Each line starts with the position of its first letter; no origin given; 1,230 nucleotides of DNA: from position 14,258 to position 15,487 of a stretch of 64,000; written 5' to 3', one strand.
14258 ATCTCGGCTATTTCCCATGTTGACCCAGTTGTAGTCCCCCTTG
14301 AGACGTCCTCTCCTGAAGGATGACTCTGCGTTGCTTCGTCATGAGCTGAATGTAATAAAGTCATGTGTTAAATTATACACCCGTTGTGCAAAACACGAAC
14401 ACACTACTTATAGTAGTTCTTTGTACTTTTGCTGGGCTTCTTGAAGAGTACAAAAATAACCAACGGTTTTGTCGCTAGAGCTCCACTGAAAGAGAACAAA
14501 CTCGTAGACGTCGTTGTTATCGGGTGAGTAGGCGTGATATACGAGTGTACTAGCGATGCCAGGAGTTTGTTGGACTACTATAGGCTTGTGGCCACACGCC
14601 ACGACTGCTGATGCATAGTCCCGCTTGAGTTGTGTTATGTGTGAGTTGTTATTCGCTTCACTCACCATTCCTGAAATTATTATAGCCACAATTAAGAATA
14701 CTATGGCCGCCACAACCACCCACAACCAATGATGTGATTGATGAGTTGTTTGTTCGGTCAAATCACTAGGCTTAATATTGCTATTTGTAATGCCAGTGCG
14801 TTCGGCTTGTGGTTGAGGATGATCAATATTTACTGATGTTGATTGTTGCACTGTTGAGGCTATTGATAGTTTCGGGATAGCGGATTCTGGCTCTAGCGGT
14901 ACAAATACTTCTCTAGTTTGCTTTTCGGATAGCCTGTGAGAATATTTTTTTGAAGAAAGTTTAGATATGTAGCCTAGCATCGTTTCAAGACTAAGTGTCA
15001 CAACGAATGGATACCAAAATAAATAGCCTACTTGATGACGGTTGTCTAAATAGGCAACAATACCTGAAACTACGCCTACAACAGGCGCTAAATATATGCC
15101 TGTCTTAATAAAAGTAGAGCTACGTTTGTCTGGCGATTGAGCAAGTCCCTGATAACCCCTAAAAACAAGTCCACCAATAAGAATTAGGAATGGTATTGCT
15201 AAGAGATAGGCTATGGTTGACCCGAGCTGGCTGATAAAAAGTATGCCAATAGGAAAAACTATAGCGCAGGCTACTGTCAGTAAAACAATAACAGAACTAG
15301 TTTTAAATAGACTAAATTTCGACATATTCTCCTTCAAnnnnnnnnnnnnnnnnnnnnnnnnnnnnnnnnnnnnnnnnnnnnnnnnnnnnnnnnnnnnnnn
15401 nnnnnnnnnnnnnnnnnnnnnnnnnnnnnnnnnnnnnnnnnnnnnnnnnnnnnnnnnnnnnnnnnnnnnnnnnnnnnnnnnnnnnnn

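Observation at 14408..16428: Nudix hydrolase fused to a YfbR-type HD 5'-deoxynucleotidase, coupled to a polytopic membrane protein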

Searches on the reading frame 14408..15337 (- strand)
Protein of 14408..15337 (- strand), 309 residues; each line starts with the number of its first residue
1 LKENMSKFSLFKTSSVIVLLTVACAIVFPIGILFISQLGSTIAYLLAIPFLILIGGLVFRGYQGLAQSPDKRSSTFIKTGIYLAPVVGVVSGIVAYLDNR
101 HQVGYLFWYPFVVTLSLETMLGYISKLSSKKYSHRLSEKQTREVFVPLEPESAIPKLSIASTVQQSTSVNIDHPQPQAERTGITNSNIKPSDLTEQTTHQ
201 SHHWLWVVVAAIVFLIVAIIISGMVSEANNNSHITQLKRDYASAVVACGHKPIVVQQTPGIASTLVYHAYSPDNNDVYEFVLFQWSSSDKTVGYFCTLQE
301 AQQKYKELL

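Call 3: search_protein_families(library=pfam, proteins=[window:14408-15337:-], max_evalue=0.1)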
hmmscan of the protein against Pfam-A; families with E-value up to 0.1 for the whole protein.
window:14408-15337:- (309 aa): 3 families
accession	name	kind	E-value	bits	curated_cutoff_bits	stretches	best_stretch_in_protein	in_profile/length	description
PF03600.22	CitMHS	-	0.00073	19.2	31.9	1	15-224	91-222/336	Citrate transporter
PF12555.13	SteA-like_C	-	0.0014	19.1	26.4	1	202-226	14-38/52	SteA-like C-terminal domain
PF13567.11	DUF4131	-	0.073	13.2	31.6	0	17-102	8-85/165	Domain of unknown function (DUF4131)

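Call 4: search_protein_families(library=ncbifam, proteins=[window:14408-15337:-], max_evalue=0.1)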
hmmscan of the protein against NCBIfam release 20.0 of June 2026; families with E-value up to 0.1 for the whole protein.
window:14408-15337:- (309 aa): 3 families
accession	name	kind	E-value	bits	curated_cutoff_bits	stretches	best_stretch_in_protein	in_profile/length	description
TIGR03927.1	T7SS_EssA_Firm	equivalog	0.016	15.1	32.45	0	184-221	108-143/151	type VII secretion protein EssA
NF033483.0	PknB_PASTA_kin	equivalog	0.063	12.3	450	1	161-231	292-362/563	Stk1 family PASTA domain-containing Ser/Thr kinase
NF007980.0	PRK10707.1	equivalog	0.086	12.4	134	0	79-120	108-149/192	CoA pyrophosphatase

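Call 15: list_cluster_members(proteins=[P0001, window:14408-15325:-])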
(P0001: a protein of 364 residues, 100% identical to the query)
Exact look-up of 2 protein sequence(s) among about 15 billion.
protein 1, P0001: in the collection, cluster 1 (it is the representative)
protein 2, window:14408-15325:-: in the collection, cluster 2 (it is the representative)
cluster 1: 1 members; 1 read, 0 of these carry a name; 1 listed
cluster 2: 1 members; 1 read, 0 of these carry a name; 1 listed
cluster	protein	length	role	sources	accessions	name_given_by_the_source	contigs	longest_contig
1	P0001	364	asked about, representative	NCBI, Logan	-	-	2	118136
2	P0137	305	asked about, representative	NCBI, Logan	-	-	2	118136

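Call 30: find_homologous_proteins(query=window:14408-15325:-, max_evalue=0.01)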
Query window:14408-15325:- (305 aa): 1 proteins with E <= 0.01 among 3196 candidates.
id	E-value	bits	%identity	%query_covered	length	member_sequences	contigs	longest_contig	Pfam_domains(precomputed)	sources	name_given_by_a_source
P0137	1.2e-196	670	100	100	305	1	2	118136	-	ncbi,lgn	-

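Call 37: search_protein_families(library=padloc, proteins=[window:14408-15325:-], max_evalue=0.01)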
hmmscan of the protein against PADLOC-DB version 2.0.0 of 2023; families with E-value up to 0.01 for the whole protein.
window:14408-15325:- (305 aa): 0 families

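Call 38: search_protein_families(library=phrogs, proteins=[window:14408-15325:-], max_evalue=0.001)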
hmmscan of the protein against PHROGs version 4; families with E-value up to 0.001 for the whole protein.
window:14408-15325:- (305 aa): 0 families
